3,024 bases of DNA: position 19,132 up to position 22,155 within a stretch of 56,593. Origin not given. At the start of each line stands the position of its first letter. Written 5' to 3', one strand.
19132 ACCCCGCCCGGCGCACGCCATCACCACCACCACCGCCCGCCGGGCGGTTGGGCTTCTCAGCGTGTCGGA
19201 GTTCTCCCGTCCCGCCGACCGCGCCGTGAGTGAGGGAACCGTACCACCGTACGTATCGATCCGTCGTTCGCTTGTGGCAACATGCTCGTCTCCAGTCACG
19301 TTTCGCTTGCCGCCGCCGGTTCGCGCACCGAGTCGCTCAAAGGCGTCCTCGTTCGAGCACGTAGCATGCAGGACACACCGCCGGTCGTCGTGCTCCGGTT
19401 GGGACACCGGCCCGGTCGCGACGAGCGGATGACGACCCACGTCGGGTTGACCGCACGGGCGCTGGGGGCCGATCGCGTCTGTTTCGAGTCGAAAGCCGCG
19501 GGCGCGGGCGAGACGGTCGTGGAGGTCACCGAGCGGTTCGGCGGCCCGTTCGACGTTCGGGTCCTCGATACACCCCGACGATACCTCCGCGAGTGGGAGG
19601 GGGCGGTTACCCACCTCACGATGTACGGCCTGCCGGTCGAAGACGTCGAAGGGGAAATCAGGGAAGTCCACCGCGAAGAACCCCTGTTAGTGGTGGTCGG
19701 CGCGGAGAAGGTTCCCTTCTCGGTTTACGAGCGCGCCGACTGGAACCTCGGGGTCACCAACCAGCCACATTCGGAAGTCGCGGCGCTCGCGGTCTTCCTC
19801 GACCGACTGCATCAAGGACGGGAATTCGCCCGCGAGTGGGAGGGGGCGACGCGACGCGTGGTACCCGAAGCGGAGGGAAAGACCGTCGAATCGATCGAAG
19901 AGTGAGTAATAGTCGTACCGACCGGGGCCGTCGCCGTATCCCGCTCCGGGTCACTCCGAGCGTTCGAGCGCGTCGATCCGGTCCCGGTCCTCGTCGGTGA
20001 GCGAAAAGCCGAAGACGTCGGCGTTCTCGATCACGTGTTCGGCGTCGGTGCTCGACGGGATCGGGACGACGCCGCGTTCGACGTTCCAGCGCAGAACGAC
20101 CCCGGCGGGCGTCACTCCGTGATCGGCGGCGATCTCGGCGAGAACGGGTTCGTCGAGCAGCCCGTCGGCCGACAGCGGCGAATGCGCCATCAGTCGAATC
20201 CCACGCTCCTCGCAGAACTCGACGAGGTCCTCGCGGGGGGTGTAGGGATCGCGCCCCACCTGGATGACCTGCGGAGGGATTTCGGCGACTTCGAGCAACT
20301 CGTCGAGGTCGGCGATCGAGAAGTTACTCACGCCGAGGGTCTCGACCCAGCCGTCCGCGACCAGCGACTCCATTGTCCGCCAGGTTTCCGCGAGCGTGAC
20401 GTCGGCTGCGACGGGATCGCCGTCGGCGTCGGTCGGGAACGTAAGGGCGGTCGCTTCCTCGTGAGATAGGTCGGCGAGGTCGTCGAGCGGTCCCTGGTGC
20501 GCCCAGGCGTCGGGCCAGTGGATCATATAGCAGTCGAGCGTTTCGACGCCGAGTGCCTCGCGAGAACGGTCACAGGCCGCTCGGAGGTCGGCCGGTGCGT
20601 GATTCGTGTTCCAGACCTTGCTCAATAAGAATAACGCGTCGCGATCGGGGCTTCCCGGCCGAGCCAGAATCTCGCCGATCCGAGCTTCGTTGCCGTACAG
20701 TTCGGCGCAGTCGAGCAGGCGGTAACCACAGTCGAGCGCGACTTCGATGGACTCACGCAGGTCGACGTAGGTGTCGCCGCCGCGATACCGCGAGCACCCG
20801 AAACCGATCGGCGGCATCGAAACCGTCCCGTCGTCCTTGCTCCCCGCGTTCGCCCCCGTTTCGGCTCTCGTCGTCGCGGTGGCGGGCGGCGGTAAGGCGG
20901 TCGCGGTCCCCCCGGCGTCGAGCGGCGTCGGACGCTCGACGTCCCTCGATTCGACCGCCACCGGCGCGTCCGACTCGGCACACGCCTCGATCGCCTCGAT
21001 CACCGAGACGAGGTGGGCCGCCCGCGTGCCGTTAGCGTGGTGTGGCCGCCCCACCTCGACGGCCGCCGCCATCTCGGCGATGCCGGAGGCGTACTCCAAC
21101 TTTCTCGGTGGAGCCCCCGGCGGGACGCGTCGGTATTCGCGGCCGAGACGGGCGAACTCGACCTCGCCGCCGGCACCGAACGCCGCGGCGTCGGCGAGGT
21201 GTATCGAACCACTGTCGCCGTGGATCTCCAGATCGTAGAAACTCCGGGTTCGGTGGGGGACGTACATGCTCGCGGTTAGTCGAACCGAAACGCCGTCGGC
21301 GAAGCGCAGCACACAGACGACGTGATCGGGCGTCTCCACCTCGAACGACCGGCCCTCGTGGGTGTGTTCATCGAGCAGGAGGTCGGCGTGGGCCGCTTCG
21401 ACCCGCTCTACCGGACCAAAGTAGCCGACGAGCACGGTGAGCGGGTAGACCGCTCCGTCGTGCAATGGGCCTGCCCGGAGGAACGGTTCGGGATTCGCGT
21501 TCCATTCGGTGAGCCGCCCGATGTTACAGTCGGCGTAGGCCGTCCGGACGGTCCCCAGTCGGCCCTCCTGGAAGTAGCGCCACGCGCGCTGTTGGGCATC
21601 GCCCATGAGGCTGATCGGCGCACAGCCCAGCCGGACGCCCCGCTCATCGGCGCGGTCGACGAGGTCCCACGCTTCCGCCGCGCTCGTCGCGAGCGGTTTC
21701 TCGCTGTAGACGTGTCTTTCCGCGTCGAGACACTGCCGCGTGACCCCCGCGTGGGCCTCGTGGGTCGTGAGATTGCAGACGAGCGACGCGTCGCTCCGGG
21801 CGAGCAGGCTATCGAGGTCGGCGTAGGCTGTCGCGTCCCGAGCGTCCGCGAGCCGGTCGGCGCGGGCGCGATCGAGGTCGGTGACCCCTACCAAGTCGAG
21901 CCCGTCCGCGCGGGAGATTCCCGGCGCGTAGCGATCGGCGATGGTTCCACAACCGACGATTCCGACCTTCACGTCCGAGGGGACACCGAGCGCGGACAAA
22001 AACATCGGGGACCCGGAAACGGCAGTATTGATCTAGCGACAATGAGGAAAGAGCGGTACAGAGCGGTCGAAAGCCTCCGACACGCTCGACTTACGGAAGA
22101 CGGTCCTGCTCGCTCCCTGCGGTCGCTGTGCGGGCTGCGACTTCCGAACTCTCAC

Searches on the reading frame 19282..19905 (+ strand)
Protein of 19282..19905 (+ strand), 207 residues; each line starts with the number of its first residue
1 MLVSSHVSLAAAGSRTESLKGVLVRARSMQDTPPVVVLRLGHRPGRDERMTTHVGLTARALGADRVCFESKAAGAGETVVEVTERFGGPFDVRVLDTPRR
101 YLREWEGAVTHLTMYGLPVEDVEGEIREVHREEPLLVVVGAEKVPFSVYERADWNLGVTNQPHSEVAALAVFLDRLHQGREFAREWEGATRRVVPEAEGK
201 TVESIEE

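Call 95: search_protein_families(library=pfam, proteins=[window:19282-19905:+], max_evalue=0.001)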
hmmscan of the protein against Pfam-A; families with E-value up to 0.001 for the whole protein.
window:19282-19905:+ (207 aa): 1 family
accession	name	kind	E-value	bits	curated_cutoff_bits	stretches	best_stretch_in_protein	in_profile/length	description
PF01994.21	Trm56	-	2.4e-45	153.7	25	1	86-202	1-118/119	tRNA ribose 2'-O-methyltransferase, aTrm56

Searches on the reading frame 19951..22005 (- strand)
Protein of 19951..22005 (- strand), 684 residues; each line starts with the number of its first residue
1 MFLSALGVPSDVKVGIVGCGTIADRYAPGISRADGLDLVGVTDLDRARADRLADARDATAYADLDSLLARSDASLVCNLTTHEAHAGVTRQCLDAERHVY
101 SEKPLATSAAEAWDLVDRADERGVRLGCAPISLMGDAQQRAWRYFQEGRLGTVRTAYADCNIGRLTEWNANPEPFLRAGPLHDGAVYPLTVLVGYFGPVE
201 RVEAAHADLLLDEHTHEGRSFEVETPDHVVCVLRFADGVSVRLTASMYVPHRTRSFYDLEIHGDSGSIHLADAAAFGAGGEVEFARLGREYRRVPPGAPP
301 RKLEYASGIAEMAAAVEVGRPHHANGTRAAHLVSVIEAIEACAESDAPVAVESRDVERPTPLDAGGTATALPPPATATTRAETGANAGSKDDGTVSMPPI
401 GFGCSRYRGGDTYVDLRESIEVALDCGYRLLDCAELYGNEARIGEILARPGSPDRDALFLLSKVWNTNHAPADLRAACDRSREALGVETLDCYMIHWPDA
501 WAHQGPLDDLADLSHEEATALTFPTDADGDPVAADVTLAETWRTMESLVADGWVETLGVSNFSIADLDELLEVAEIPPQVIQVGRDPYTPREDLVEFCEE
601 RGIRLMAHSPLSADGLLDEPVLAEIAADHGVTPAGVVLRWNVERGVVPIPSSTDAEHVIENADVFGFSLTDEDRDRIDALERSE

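Call 56: search_protein_families(library=pfam, proteins=[window:19951-22005:-], max_evalue=0.0001)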
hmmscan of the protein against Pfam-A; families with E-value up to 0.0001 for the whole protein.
window:19951-22005:- (684 aa): 4 families
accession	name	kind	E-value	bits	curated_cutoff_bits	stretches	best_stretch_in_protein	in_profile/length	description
PF00248.27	Aldo_ket_red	-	2e-50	172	24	1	399-681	1-290/291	Aldo/keto reductase family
PF01408.29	GFO_IDH_MocA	-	2.2e-22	80.4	24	1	12-127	1-117/120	Oxidoreductase family, NAD-binding Rossmann fold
PF22725.1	GFO_IDH_MocA_C3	-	7.4e-16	58.7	27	1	140-268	3-123/124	GFO/IDH/MocA C-terminal domain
PF03447.22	NAD_binding_3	-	2.9e-07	31.6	24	1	18-125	1-112/116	Homoserine dehydrogenase, NAD binding domain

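Call 73: find_encoding_contigs(protein=window:19951-22005:-, flank=4000, max_places=8)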
Protein window:19951-22005:- (684 aa): no gene with exactly this product is on record in the collection.
